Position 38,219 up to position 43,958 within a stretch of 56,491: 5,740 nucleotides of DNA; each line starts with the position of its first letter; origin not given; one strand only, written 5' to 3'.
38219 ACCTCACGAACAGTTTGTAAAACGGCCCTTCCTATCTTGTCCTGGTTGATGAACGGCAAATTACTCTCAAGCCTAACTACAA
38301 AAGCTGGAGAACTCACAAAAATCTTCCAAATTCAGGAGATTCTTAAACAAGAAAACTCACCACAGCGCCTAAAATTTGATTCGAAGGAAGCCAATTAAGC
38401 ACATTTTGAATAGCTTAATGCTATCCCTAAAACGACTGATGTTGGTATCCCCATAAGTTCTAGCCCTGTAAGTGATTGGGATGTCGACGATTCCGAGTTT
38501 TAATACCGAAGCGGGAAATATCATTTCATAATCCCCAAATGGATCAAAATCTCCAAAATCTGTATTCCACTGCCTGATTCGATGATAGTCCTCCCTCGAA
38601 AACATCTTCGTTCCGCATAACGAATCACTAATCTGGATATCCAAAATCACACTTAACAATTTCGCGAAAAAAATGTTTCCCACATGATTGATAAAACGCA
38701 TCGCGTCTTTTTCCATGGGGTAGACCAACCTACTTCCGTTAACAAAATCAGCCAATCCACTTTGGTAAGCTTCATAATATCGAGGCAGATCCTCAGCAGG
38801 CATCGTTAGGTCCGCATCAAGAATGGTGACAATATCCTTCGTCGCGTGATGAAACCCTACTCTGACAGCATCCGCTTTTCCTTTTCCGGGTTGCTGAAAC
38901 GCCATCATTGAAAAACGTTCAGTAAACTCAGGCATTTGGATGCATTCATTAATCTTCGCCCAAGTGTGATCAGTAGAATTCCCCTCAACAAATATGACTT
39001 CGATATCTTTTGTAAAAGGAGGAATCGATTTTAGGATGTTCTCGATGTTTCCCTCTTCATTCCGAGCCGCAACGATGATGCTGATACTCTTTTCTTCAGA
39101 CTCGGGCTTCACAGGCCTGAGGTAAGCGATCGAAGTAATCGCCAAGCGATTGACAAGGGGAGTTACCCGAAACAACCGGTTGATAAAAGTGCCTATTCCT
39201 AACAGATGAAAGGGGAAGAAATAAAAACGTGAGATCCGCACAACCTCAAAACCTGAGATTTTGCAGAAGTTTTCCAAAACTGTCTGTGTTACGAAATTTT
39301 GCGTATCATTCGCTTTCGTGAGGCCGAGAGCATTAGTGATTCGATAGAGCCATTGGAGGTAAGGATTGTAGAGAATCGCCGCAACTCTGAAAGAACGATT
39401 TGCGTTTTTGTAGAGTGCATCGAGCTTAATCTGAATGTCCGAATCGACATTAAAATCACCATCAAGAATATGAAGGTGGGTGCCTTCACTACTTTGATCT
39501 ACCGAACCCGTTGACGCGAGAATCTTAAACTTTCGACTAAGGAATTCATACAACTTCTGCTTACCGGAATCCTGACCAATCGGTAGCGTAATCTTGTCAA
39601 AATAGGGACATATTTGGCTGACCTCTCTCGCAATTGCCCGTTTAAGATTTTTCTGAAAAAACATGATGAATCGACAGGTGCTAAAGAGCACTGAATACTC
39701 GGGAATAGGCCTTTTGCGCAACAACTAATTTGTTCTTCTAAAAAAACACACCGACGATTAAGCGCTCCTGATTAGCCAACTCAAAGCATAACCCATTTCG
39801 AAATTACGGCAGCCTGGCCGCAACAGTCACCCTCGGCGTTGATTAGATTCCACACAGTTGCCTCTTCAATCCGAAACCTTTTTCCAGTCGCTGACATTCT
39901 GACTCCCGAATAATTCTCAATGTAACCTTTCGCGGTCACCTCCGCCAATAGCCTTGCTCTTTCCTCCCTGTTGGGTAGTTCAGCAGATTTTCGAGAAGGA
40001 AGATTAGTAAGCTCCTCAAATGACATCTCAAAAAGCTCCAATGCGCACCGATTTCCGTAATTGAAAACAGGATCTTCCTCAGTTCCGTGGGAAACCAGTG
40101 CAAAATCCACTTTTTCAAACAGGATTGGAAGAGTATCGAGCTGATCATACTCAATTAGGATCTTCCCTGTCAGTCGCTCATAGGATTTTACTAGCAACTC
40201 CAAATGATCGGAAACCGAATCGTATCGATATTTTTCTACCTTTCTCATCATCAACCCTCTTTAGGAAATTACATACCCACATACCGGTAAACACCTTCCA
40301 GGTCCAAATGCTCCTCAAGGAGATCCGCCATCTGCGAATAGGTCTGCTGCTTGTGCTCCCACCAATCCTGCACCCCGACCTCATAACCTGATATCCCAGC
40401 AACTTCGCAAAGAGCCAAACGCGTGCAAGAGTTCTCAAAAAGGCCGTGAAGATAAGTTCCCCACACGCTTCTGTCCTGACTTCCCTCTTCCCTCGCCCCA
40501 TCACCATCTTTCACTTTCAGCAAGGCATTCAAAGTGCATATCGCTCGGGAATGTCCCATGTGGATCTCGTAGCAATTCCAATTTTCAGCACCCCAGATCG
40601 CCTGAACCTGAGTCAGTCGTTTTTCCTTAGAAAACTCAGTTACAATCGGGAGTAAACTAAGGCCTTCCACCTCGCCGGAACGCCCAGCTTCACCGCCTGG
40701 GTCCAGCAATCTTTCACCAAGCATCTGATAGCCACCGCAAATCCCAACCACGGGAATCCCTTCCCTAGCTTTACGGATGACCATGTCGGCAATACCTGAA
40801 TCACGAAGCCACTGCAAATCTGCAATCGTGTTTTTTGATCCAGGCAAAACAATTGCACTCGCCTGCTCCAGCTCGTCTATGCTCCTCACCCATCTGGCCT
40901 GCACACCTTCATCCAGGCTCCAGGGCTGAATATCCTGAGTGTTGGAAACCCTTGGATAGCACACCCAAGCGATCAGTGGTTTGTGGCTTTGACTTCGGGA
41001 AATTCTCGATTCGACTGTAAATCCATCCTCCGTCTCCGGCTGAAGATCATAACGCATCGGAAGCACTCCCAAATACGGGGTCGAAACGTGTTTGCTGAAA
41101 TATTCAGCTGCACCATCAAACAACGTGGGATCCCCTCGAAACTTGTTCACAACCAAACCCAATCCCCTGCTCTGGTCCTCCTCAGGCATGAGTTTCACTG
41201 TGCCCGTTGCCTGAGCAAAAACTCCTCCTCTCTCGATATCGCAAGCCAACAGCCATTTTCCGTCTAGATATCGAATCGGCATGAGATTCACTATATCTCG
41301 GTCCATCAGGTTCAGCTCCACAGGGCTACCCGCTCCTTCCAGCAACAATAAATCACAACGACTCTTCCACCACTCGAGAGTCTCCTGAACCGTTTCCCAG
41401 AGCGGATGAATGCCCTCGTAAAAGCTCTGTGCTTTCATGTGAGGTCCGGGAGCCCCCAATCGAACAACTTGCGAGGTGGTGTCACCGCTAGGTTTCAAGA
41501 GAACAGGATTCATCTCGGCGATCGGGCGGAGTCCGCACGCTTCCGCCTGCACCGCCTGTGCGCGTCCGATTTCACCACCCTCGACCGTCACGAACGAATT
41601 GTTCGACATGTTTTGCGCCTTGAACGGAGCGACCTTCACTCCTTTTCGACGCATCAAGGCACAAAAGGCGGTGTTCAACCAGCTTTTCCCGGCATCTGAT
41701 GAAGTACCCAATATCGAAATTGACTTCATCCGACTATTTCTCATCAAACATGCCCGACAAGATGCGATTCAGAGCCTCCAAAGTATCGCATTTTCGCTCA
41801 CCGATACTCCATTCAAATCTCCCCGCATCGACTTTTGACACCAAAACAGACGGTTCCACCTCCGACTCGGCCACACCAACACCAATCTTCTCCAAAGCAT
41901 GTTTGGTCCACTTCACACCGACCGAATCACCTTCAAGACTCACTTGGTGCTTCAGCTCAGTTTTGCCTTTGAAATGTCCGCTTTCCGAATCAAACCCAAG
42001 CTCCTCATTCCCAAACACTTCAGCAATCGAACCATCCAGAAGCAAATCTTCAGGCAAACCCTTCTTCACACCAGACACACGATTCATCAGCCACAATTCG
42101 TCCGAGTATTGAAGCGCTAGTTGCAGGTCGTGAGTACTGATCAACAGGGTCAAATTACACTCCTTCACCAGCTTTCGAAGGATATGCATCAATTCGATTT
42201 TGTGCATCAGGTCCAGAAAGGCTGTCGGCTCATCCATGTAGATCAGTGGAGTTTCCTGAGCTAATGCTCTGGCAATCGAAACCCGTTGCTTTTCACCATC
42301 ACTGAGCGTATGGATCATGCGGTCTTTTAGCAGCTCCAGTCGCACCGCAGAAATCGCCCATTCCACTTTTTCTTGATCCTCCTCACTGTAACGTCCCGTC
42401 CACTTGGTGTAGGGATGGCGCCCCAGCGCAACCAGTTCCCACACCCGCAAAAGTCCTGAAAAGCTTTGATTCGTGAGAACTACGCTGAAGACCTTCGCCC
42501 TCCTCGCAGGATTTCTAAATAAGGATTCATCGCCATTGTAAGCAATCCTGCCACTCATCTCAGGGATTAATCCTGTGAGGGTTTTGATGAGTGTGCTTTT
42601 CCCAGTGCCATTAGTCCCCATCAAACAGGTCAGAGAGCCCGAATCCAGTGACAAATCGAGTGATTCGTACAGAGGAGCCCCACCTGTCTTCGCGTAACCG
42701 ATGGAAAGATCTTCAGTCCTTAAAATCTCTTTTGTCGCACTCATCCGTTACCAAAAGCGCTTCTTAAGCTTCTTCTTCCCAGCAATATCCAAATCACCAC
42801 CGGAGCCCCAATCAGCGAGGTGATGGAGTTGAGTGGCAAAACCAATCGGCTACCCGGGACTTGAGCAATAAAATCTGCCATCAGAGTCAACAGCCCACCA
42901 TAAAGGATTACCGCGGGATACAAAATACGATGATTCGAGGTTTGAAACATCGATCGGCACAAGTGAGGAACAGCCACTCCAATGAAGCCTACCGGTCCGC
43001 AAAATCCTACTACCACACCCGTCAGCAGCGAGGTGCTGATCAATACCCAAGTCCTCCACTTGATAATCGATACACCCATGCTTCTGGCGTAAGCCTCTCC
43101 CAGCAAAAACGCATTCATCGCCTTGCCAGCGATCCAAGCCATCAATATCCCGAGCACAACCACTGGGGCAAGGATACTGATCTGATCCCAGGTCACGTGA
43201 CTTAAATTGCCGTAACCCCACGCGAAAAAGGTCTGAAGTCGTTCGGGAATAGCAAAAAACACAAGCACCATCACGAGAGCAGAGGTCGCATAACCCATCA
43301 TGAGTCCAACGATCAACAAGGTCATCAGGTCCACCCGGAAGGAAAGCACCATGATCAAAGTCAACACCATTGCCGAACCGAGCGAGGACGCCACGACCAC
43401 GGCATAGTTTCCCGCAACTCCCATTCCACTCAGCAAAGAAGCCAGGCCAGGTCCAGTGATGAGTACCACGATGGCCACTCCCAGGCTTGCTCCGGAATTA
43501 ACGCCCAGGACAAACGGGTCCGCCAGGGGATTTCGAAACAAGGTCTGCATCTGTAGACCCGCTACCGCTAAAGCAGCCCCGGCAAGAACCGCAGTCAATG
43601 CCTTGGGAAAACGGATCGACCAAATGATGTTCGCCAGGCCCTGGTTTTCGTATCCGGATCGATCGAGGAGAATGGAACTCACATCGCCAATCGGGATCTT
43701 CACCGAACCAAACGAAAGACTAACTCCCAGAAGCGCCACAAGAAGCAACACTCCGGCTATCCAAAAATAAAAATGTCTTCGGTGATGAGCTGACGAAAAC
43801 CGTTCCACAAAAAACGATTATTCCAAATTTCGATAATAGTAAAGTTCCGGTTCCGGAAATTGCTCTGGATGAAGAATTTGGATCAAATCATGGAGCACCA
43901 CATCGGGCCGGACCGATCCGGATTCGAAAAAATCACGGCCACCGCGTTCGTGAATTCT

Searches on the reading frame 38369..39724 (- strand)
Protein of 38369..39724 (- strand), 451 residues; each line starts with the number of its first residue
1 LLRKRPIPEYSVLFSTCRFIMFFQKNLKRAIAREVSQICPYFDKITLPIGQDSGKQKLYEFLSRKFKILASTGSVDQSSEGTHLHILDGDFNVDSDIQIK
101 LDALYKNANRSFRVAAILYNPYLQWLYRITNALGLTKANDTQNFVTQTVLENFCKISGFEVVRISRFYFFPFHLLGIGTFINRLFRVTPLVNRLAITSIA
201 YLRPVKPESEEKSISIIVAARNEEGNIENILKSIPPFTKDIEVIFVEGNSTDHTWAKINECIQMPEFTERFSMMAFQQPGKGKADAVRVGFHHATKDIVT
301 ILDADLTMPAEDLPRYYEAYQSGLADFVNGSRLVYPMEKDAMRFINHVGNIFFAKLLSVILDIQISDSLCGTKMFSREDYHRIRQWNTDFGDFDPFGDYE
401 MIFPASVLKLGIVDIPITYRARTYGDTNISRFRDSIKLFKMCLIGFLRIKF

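Call 21: search_protein_families(library=pfam, proteins=[window:38369-39724:-], max_evalue=0.00001)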
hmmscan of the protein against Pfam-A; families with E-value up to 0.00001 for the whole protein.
window:38369-39724:- (451 aa): 2 families
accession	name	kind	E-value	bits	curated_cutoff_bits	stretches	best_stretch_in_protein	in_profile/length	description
PF00535.33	Glycos_transf_2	-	2.9e-23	83.1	23.3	1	215-382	1-166/168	Glycosyl transferase family 2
PF10111.15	Glyco_tranf_2_2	-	6.8e-06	26.2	27.3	0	215-315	1-101/276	Glycosyltransferase like family 2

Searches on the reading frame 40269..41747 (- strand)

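Call 21: search_protein_families(library=pfam, proteins=[window:40269-41747:-], max_evalue=0.00001)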
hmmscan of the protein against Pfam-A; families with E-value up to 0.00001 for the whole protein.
window:40269-41747:- (492 aa): 3 families
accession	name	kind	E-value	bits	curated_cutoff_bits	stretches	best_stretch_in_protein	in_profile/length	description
PF07685.20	GATase_3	-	5.1e-47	160.5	27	1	259-440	2-194/196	CobB/CobQ-like glutamine amidotransferase domain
PF01656.29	CbiA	-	7e-16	58.8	25.4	1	10-235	1-115/125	CobQ/CobB/MinD/ParA nucleotide binding domain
PF13500.12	AAA_26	-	1.4e-06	28.7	27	0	128-239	96-198/198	AAA domain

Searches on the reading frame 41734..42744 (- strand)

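Call 21: search_protein_families(library=pfam, proteins=[window:41734-42744:-], max_evalue=0.00001)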
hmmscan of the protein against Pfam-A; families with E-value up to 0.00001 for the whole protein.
window:41734-42744:- (336 aa): 3 families
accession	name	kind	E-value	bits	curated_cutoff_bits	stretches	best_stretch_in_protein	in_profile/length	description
PF00005.33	ABC_tran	-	1.7e-28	100.4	25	1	27-175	2-137/137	ABC transporter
PF13304.12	AAA_21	-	8.1e-07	29.8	27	0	144-209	235-302/304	AAA domain, putative AbiEii toxin, Type IV TA system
PF02463.25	SMC_N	-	8.2e-07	29.1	40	1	37-207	25-199/220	RecF/RecN/SMC N terminal domain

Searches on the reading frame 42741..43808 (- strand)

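Call 21: search_protein_families(library=pfam, proteins=[window:42741-43808:-], max_evalue=0.00001)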
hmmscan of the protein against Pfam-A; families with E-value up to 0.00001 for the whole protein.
window:42741-43808:- (355 aa): 1 family
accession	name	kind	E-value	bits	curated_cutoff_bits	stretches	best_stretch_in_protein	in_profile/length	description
PF01032.23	FecCD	-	4.2e-71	240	26.5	1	22-343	1-310/311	FecCD transport family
